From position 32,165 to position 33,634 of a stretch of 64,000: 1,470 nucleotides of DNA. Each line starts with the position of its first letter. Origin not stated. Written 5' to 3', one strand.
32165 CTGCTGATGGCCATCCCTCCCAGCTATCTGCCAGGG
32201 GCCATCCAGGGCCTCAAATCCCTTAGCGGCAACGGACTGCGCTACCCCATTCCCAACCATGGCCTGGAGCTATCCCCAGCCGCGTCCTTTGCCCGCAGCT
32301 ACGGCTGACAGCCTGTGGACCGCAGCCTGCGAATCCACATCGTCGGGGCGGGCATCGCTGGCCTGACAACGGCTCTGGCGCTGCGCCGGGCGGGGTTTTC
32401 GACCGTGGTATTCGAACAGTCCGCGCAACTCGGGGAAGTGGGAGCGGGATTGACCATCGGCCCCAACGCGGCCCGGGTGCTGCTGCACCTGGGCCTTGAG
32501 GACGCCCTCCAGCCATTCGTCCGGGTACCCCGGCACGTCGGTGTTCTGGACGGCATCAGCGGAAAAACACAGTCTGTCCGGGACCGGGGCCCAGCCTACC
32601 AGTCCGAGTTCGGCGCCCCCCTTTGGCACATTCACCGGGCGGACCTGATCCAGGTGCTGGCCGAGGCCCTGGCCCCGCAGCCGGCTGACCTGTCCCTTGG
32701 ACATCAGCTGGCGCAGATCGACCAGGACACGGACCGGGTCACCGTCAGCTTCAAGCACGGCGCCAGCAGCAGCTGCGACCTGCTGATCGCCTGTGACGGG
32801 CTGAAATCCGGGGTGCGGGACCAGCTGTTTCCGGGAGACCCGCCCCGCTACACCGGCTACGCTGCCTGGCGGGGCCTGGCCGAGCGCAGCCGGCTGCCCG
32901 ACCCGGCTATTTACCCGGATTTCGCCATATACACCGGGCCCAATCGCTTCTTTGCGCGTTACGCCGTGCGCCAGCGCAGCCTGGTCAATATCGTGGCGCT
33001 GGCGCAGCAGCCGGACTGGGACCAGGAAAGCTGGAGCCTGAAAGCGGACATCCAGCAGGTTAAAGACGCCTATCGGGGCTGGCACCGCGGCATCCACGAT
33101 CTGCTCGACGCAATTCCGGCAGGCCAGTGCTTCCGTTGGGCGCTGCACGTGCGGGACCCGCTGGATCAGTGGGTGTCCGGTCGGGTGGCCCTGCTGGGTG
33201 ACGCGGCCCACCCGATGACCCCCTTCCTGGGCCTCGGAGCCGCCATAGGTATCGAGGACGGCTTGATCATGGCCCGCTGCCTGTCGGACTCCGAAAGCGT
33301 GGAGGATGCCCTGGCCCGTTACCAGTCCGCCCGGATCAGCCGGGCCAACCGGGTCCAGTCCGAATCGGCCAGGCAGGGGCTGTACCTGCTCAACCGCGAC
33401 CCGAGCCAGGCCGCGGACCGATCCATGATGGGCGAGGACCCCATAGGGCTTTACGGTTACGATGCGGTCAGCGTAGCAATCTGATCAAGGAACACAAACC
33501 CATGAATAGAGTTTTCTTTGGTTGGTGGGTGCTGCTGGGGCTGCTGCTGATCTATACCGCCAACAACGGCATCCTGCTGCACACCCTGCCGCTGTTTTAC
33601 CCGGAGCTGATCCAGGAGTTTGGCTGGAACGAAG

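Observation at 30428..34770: Compact five-gene operon: SAM methyltransferase, GNAT, DUF169, FAD monooxygenase and MFS transporter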

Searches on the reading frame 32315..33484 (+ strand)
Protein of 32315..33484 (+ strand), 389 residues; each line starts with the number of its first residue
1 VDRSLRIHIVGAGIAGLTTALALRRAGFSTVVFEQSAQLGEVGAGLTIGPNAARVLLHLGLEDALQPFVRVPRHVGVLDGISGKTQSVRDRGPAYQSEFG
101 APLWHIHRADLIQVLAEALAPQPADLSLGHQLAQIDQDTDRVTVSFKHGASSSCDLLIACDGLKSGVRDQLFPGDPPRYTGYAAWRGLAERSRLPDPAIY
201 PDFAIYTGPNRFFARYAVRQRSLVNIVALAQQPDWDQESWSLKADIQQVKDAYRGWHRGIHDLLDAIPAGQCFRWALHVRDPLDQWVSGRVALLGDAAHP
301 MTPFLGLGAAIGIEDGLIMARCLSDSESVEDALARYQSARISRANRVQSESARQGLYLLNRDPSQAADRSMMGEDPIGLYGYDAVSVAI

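Call 3: search_protein_families(library=pfam, proteins=[window:32315-33484:+])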
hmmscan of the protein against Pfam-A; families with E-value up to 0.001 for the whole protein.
window:32315-33484:+ (389 aa): 8 families
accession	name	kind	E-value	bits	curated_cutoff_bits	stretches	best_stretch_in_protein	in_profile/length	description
PF01494.25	FAD_binding_3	-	8.5e-28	98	22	1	7-348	4-346/349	FAD binding domain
PF01266.30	DAO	-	3e-09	37.3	27.9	1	7-41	2-36/353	FAD dependent oxidoreductase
PF13450.12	NAD_binding_8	-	1.1e-07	32.5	21.9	1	9-40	1-32/68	NAD(P)-binding Rossmann-like domain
PF01593.30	Amino_oxidase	-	4.3e-07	30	19.8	0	14-40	1-27/443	Flavin containing amine oxidoreductase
PF07992.20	Pyr_redox_2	-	5.7e-06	26.4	26.1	0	6-36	2-32/291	Pyridine nucleotide-disulphide oxidoreductase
PF00890.30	FAD_binding_2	-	0.00017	21.3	20.4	1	9-38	4-33/414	FAD binding domain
PF03486.20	HI0933_like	-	0.00023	21.1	50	0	7-41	3-37/244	HI0933-like protein Rossmann domain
PF04820.20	Trp_halogenase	-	0.00059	19.2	21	0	6-64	1-62/458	Tryptophan halogenase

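Call 4: search_protein_families(library=ncbifam, proteins=[window:32315-33484:+])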
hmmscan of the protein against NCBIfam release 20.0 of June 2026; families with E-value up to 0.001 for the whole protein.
window:32315-33484:+ (389 aa): 83 families (the best 25 are shown)
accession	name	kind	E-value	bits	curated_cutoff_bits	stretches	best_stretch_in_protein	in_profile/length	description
NF006021.0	PRK08163.1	equivalog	1.4e-70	238.3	459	1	4-355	5-354/398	3-hydroxybenzoate 6-monooxygenase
NF005720.0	PRK07538.1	subfamily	6.4e-63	213.1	400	1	5-357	3-367/418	hypothetical protein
NF005313.0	PRK06847.1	subfamily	3.1e-60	204.1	372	1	5-369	5-362/375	hypothetical protein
NF033623.1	urate_HpxO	equivalog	1.9e-58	198.2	500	1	7-354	2-342/381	FAD-dependent urate hydroxylase HpxO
NF005243.0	PRK06753.1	equivalog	4.9e-55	186.9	365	1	6-355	2-335/374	hypothetical protein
TIGR03219.1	salicylate_mono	equivalog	2.3e-53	181.4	446.35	1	5-374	1-389/414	salicylate 1-monooxygenase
NF005062.0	PRK06475.1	equivalog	3.2e-53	181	524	1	6-349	5-352/401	FAD-binding protein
NF005566.0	PRK07236.1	subfamily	9.7e-47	159.7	333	2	3-220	5-212/386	hypothetical protein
NF005761.0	PRK07588.1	equivalog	2.4e-29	102.5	454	1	6-346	2-337/392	FAD-binding domain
NF033476.1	tet_destruct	subfamily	1.2e-24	87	550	1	6-337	5-330/386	tetracycline destructase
NF004829.0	PRK06183.1-3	subfamily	9.7e-24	84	390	2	284-371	283-373/520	bifunctional 3-(3-hydroxy-phenyl)propionate/3-hydroxycinnamic acid hydroxylase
TIGR01988.1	Ubi-OHases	subfamily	2e-23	82.9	224.65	2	7-171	2-171/387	ubiquinone biosynthesis hydroxylase, UbiH/UbiF/VisC/COQ6 family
TIGR01984.1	UbiH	equivalog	1.5e-20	73.4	392.2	2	7-171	2-168/382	2-octaprenyl-6-methoxyphenyl hydroxylase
NF004523.0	PRK05868.1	equivalog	5.3e-19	68.2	536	1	8-336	5-330/372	FAD-binding protein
NF005691.0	PRK07494.1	equivalog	1.3e-17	63.5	459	1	4-169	8-172/404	UbiH/UbiF family hydroxylase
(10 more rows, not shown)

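Call 15: search_solved_structures(query=window:32315-33484:+, max_evalue=0.00001)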
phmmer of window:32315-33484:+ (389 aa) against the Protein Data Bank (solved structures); distinct sequences matched with E-value up to 0.00001: 74 (the best 60 are shown).
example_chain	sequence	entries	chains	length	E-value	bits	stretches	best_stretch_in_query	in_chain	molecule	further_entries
8rqh_A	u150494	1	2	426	2e-55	191.6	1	7-384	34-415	Tropone 2-monooxygenase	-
8uiq_A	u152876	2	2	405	4.8e-53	183.8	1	6-366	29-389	6-hydroxynicotinate 3-monooxygenase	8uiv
5eow_A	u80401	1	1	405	6.6e-53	183.4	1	6-366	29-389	6-hydroxynicotinate 3-monooxygenase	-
8gsm_G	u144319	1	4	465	7.4e-53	183.2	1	5-365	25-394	4-hydroxybenzoate decarboxylase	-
4bk3_A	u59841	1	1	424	8.8e-51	176.4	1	5-331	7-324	PROBABLE SALICYLATE MONOOXYGENASE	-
4bk2_A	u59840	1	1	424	1.2e-50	175.9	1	5-331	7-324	PROBABLE SALICYLATE MONOOXYGENASE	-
4bjy_A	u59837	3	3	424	1.3e-50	175.8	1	5-331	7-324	PROBABLE SALICYLATE MONOOXYGENASE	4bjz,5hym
4bk1_A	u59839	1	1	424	1.7e-50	175.4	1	5-331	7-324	PROBABLE SALICYLATE MONOOXYGENASE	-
8x38_A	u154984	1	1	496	1.9e-48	168.7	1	5-368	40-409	Decarboxylative Vanillate 1-Hydroxylase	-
6bz5_A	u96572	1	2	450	8.7e-46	159.9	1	4-375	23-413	Salicylate hydroxylase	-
8r2t_A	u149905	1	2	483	1.1e-45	159.6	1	5-369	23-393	FAD-binding domain-containing protein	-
3rp6_A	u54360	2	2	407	1.6e-38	136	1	6-346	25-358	flavoprotein monooxygenase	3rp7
3rp8_A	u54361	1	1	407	1.7e-38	135.9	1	6-346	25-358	flavoprotein monooxygenase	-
5evy_X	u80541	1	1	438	7.6e-38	133.8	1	4-368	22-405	Salicylate hydroxylase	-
2rgj_A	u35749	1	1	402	6.2e-37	130.8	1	4-347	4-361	Flavin-containing monooxygenase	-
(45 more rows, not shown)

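Call 18: find_homologous_proteins(query=window:32315-33484:+, max_evalue=1e-30)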
Query window:32315-33484:+ (389 aa): 5942 proteins with E <= 1e-30 among 8000 candidates; the best 120 are listed.
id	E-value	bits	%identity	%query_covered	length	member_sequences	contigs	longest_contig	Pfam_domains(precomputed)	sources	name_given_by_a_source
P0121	2.1e-257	871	99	100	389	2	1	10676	PF01266.31,PF01593.31,PF13450.13,PF07992.21,PF01494.26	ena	-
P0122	2.3e-171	588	67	99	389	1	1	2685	PF01266.31,PF01593.31,PF13450.13,PF07992.21,PF03486.21,PF01494.26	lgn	-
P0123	1.8e-146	506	56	100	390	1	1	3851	PF01266.31,PF13450.13,PF04820.21,PF01494.26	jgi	jgi:salicylate hydroxylase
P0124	2.5e-146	506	56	100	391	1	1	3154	PF01266.31,PF01593.31,PF13450.13,PF07992.21,PF01494.26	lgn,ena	-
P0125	1.3e-145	503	57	100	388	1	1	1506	PF01266.31,PF01593.31,PF13450.13,PF04820.21,PF01494.26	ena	-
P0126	2.0e-145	503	57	100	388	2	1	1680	PF13450.13,PF01494.26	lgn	-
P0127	9.5e-143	494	55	100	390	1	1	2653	PF01266.31,PF01593.31,PF13450.13,PF07992.21,PF04820.21,PF01494.26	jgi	-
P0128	3.2e-142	492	57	100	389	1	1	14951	PF13450.13,PF01494.26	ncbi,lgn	ncbi:MAG: FAD-dependent monooxygenase [Pseudomonadota bacterium]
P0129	4.1e-142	492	56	100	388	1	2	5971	PF01266.31,PF13450.13,PF01494.26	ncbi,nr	ncbi:MAG: NAD(P)-binding protein [Gammaproteobacteria bacterium]|nr:FAD-dependent monooxygenase [Gam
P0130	1.0e-141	491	55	100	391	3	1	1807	PF01266.31,PF13450.13,PF01494.26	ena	-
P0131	1.9e-140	486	56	99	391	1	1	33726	PF01266.31,PF01593.31,PF13450.13,PF01494.26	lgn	-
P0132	7.7e-140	484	55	100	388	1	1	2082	PF01266.31,PF13450.13,PF01494.26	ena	-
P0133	4.8e-139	482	55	100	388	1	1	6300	PF01266.31,PF01593.31,PF13450.13,PF01494.26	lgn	-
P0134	5.7e-139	482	54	100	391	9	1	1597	PF01266.31,PF01593.31,PF13450.13,PF00890.31,PF07992.21,PF04820.21,PF01494.26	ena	-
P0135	2.7e-138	479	53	96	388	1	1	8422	PF01266.31,PF01593.31,PF13450.13,PF07992.21,PF04820.21,PF01494.26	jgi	jgi:salicylate hydroxylase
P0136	3.9e-138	479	55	96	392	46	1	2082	PF01266.31,PF01593.31,PF13450.13,PF00890.31,PF07992.21,PF04820.21,PF01494.26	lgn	-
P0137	1.3e-137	477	54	99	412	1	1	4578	PF01494.26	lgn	-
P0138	3.6e-137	476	54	100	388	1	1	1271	PF01266.31,PF13450.13,PF07992.21,PF01494.26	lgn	-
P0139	8.8e-137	474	54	100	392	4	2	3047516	PF01266.31,PF01593.31,PF13450.13,PF00890.31,PF07992.21,PF03486.21,PF01494.26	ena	-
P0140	2.3e-136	473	55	96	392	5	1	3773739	PF01266.31,PF13450.13,PF07992.21,PF01494.26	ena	-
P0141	9.4e-136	471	54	96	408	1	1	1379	PF01266.31,PF01593.31,PF13450.13,PF07992.21,PF00070.34,PF03486.21,PF04820.21,PF01494.26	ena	-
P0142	1.0e-135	471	52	100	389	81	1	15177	PF01266.31,PF01593.31,PF13450.13,PF00890.31,PF07992.21,PF00070.34,PF03486.21,PF04820.21,PF01494.26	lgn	-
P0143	1.4e-135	470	53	100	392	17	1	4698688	PF01266.31,PF01593.31,PF13450.13,PF00890.31,PF07992.21,PF03486.21,PF04820.21,PF01494.26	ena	-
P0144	1.9e-135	470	52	96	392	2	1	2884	PF01266.31,PF01593.31,PF13450.13,PF00890.31,PF07992.21,PF03486.21,PF01494.26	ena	-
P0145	1.9e-135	470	55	100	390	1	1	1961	PF01494.26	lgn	-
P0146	2.5e-135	470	54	96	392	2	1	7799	PF01266.31,PF13450.13,PF00890.31,PF07992.21,PF03486.21,PF04820.21,PF01494.26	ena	-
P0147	1.3e-134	467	53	100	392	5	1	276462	PF01266.31,PF01593.31,PF13450.13,PF00890.31,PF07992.21,PF03486.21,PF04820.21,PF01494.26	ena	-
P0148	2.5e-134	466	53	100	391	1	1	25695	PF01266.31,PF01593.31,PF13450.13,PF00890.31,PF07992.21,PF03486.21,PF04820.21,PF01134.29,PF01494.26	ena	-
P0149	5.2e-134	465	53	100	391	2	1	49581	PF01266.31,PF13450.13,PF04820.21,PF01494.26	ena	-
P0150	6.9e-134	465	52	100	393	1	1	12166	PF01494.26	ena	-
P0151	6.5e-133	462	55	99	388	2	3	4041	PF01266.31,PF01593.31,PF13450.13,PF04820.21,PF01494.26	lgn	-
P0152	8.0e-133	461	52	100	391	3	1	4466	PF01266.31,PF13450.13,PF04820.21,PF01494.26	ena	-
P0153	1.2e-132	461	53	99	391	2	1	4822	PF01266.31,PF01593.31,PF13450.13,PF07992.21,PF03486.21,PF01494.26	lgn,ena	-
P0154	3.7e-131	456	52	100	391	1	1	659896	PF01266.31,PF01593.31,PF13450.13,PF04820.21,PF01494.26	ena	-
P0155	1.0e-130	454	53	99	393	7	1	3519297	PF01266.31,PF13450.13,PF07992.21,PF03486.21,PF04820.21,PF01494.26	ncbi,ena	-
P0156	6.1e-129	449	52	100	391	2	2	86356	PF01266.31,PF13450.13,PF07992.21,PF00070.34,PF03486.21,PF04820.21,PF01494.26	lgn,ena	-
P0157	1.9e-124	434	51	99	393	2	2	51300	PF01266.31,PF07992.21,PF01494.26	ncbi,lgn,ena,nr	ncbi:MAG: FAD-dependent monooxygenase [Gammaproteobacteria bacterium]|nr:FAD-dependent monooxygenase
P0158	2.4e-122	427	50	100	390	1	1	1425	PF01266.31,PF13450.13,PF07992.21,PF01494.26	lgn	-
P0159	2.1e-117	411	50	100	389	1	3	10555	PF01266.31,PF13450.13,PF07992.21,PF01494.26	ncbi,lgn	-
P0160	2.6e-114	400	49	100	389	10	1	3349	PF01593.31,PF13450.13,PF04820.21,PF01494.26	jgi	jgi:salicylate hydroxylase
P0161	1.1e-113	398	56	79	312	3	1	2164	PF01494.26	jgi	jgi:salicylate hydroxylase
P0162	3.4e-111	390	47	100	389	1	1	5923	PF01266.31,PF01593.31,PF13450.13,PF07992.21,PF03486.21,PF04820.21,PF01494.26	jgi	jgi:salicylate hydroxylase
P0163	7.9e-111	389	48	100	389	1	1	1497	PF13450.13,PF04820.21,PF01494.26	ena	-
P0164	9.9e-111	389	49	100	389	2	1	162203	PF01593.31,PF13450.13,PF04820.21,PF01494.26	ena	-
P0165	1.8e-107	378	49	94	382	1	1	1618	PF01494.26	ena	-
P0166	2.2e-107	378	45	96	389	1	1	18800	PF01266.31,PF13450.13,PF00890.31,PF01494.26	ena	-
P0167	8.7e-106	372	47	96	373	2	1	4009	PF01494.26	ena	-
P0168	2.6e-104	367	47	99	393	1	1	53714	PF13450.13,PF00890.31,PF07992.21,PF01494.26,PF12831.14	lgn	-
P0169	1.7e-103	365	44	96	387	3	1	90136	PF01266.31,PF01593.31,PF13450.13,PF07992.21,PF03486.21,PF01494.26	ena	-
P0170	4.9e-103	363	46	100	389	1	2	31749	PF13450.13,PF00890.31,PF07992.21,PF04820.21,PF01494.26,PF12831.14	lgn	-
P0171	8.3e-102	359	46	100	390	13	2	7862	PF04820.21,PF01494.26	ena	-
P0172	1.1e-101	359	45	100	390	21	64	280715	PF01266.31,PF13450.13,PF07992.21,PF04820.21,PF01494.26,PF12831.14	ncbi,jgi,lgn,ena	ncbi:MAG: FAD-dependent monooxygenase [Steroidobacteraceae bacterium]|jgi:salicylate hydroxylase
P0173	1.2e-100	355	47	99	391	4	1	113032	PF13450.13,PF01494.26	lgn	-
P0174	1.6e-100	355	46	99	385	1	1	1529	PF01266.31,PF01593.31,PF13450.13,PF00890.31,PF07992.21,PF03486.21,PF01494.26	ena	-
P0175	1.7e-100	355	45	100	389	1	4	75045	PF13450.13,PF00890.31,PF07992.21,PF04820.21,PF01494.26,PF12831.14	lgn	-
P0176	3.0e-100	354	45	98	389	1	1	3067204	PF01266.31,PF01593.31,PF13450.13,PF07992.21,PF01494.26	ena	-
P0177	3.0e-100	354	45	100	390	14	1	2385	PF13450.13,PF07992.21,PF01494.26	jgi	jgi:salicylate hydroxylase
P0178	9.2e-100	352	45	99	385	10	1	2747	PF01266.31,PF01593.31,PF13450.13,PF00890.31,PF07992.21,PF01494.26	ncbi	-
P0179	2.6e-99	351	45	98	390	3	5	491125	PF01593.31,PF13450.13,PF07992.21,PF01494.26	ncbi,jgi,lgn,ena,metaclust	metaclust:\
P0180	4.2e-99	350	45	99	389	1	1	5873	PF13450.13,PF01494.26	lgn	-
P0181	9.2e-99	349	46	99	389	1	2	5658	PF13450.13,PF01494.26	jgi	jgi:salicylate hydroxylase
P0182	9.7e-99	349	46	98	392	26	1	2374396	PF01266.31,PF01593.31,PF13450.13,PF07992.21,PF00070.34,PF03486.21,PF01494.26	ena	-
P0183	1.5e-98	349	45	97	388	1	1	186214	PF13450.13,PF01494.26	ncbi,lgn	-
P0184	3.8e-98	347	44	96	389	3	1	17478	PF01266.31,PF01593.31,PF13450.13,PF07992.21,PF01494.26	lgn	-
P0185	4.8e-98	347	44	99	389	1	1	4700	PF01266.31,PF13450.13,PF04820.21,PF01494.26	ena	-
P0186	5.5e-98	347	46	94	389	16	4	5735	PF13450.13,PF01494.26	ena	-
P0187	8.0e-98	346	44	100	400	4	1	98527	PF01266.31,PF13450.13,PF04820.21,PF01494.26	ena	-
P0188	1.1e-97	346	42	98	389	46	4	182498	PF13450.13,PF01494.26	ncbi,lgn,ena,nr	ncbi:MAG: NAD(P)-binding protein [Gammaproteobacteria bacterium]|nr:FAD-dependent monooxygenase [Gem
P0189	1.3e-97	345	44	99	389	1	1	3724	PF01494.26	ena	-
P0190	2.8e-97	344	45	99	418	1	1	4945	PF13450.13,PF00890.31,PF07992.21,PF05834.19,PF01494.26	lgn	-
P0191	3.4e-97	344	46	99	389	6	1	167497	PF01494.26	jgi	-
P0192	5.9e-97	343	45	94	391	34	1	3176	PF01266.31,PF13450.13,PF07992.21,PF01494.26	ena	-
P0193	7.7e-97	343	45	99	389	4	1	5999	PF13450.13,PF01494.26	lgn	-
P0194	1.4e-96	342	44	99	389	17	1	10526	PF01266.31,PF13450.13,PF01494.26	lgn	-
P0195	1.6e-96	342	45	99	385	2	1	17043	PF01266.31,PF01593.31,PF13450.13,PF00890.31,PF07992.21,PF03486.21,PF01494.26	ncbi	-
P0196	2.0e-95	338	48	98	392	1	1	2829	PF04820.21,PF01494.26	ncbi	-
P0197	2.2e-95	338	45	96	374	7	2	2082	PF01494.26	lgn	-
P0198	2.7e-95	338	44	99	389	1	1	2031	PF13450.13,PF01494.26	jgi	jgi:salicylate hydroxylase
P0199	2.9e-95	338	43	96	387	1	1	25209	PF01266.31,PF13450.13,PF01494.26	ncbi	-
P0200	3.5e-95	337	44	100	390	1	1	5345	PF13450.13,PF01494.26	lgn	-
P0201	3.5e-95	337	43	99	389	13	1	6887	PF13450.13,PF01494.26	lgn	-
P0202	3.6e-95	337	45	100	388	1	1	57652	PF01266.31,PF01593.31,PF13450.13,PF07992.21,PF01494.26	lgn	-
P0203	5.2e-95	337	43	96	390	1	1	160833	PF01266.31,PF01593.31,PF13450.13,PF00890.31,PF07992.21,PF01494.26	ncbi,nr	ncbi:MAG: FAD-dependent monooxygenase [Rhodospirillaceae bacterium]|nr:FAD-dependent monooxygenase [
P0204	5.6e-95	337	44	99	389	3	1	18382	PF13450.13,PF01494.26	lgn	-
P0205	7.1e-95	336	44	99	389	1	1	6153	PF01494.26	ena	-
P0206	8.1e-95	336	44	99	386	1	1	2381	PF01266.31,PF01593.31,PF13450.13,PF07992.21,PF04820.21,PF01494.26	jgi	jgi:salicylate hydroxylase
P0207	1.1e-94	336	45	94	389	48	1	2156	PF01266.31,PF13450.13,PF01494.26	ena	-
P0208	1.3e-94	336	43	100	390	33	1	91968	PF01266.31,PF01593.31,PF13450.13,PF00890.31,PF07992.21,PF01494.26,PF12831.14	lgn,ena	-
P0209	1.4e-94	335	43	99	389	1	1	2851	PF13450.13,PF01494.26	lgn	-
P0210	2.2e-94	335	46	85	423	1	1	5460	PF01593.31,PF13450.13,PF04820.21,PF01494.26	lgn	-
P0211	2.8e-94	334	42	100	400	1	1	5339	PF13450.13,PF04820.21,PF01494.26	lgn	-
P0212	3.3e-94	334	43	90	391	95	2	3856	PF13450.13,PF01494.26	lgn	-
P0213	3.5e-94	334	43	99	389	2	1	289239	PF01266.31,PF13450.13,PF01494.26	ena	-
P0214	3.6e-94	334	44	95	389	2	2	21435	PF01593.31,PF13450.13,PF01494.26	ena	-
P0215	4.4e-94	334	45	100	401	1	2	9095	PF13450.13,PF07992.21,PF01494.26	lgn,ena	-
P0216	4.7e-94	334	39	99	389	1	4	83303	PF01266.31,PF13450.13,PF01494.26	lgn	-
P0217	5.1e-94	334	42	99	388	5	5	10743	PF01266.31,PF07992.21,PF01494.26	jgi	-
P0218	5.4e-94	334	40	99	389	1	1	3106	PF01266.31,PF13450.13,PF07992.21,PF03486.21,PF01494.26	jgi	-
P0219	7.3e-94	333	45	96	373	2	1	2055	PF01494.26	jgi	jgi:salicylate hydroxylase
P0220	7.4e-94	333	40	99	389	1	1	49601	PF01266.31,PF13450.13,PF07992.21,PF03486.21,PF01494.26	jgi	jgi:salicylate hydroxylase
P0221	7.4e-94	333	40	99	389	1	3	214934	PF01266.31,PF13450.13,PF07992.21,PF03486.21,PF01494.26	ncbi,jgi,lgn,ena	-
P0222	7.6e-94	333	44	99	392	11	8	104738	PF01266.31,PF01593.31,PF13450.13,PF00890.31,PF07992.21,PF01494.26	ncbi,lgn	ncbi:MAG: salicylate hydroxylase [Steroidobacteraceae bacterium]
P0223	9.0e-94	333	44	99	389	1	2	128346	PF13450.13,PF00890.31,PF07992.21,PF01494.26,PF12831.14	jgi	jgi:salicylate hydroxylase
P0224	1.0e-93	333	44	97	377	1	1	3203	PF01494.26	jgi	-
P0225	1.2e-93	332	44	90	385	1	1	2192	PF01266.31,PF01593.31,PF13450.13,PF07992.21,PF01494.26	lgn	-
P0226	1.4e-93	332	43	90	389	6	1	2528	PF13450.13,PF01494.26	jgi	jgi:salicylate hydroxylase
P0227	2.8e-93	331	42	98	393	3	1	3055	PF01266.31,PF01593.31,PF13450.13,PF07992.21,PF01494.26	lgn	-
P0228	2.8e-93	331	42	96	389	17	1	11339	PF01266.31,PF13450.13,PF04820.21,PF01494.26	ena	-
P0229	2.9e-93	331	44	97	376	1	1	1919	PF01494.26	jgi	jgi:salicylate hydroxylase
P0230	3.3e-93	331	44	97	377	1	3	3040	PF01494.26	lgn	-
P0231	3.4e-93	331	41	96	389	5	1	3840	PF01266.31,PF01593.31,PF13450.13,PF07992.21,PF01494.26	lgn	-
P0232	3.6e-93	331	44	97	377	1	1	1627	PF01494.26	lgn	-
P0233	3.8e-93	331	44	100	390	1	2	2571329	PF01593.31,PF13450.13,PF00890.31,PF07992.21,PF01494.26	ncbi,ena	-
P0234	4.0e-93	331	44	97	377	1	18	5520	PF01494.26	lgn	-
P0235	4.2e-93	331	39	99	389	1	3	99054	PF01266.31,PF13450.13,PF07992.21,PF03486.21,PF01494.26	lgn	-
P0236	4.6e-93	330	42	99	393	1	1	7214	PF01593.31,PF13450.13,PF07992.21,PF01494.26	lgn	-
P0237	4.6e-93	330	42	95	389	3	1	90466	PF13450.13,PF01494.26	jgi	-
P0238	4.7e-93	330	44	97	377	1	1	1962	PF01494.26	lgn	-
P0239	5.6e-93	330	44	96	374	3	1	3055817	PF01593.31,PF01494.26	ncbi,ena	-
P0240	6.3e-93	330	44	99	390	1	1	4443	PF01266.31,PF01593.31,PF13450.13,PF00890.31,PF07992.21,PF01494.26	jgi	jgi:salicylate hydroxylase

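Call 19: find_encoding_contigs(protein=P0122, flank=6000, max_places=2)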
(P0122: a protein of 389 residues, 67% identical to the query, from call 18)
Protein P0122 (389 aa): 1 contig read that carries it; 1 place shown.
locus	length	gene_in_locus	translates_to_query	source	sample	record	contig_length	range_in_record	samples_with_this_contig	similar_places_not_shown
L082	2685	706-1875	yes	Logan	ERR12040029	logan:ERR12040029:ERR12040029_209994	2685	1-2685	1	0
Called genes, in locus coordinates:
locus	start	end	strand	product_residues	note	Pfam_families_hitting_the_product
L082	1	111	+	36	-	?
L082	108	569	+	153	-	-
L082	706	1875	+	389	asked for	PF01266:DAO (faint), PF01494:FAD_binding_3, PF03486:HI0933_like (faint), PF07992:Pyr_redox_2 (faint), PF13450:NAD_binding_8 (weak), PF01593:Amino_oxidase (faint)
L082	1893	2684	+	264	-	?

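Call 20: find_encoding_contigs(protein=P0128, flank=6000, max_places=2)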
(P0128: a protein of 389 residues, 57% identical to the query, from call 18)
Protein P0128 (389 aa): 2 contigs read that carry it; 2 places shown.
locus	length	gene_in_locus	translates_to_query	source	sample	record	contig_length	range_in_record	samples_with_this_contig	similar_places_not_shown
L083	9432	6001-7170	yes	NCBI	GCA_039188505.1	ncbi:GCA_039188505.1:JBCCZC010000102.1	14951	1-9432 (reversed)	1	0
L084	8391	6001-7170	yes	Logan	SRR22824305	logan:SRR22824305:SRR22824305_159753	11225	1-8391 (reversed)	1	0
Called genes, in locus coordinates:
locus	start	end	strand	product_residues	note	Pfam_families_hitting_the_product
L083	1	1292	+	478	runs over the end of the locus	PF12697:Abhydrolase_6 (faint), PF00561:Abhydrolase_1, PF08386:Abhydrolase_4 (weak)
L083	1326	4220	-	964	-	PF10342:Kre9_KNH (faint), PF14312:FG-GAP_2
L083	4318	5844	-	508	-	PF00144:Beta-lactamase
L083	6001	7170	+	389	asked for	PF01494:FAD_binding_3, PF13450:NAD_binding_8 (faint)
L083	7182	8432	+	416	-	PF07690:MFS_1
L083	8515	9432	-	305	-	?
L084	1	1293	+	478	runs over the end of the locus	PF12697:Abhydrolase_6 (faint), PF00561:Abhydrolase_1, PF08386:Abhydrolase_4 (weak)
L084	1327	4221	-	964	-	PF10342:Kre9_KNH (faint), PF14312:FG-GAP_2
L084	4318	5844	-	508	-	PF00144:Beta-lactamase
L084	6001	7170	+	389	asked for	PF01494:FAD_binding_3, PF13450:NAD_binding_8 (faint)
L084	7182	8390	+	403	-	?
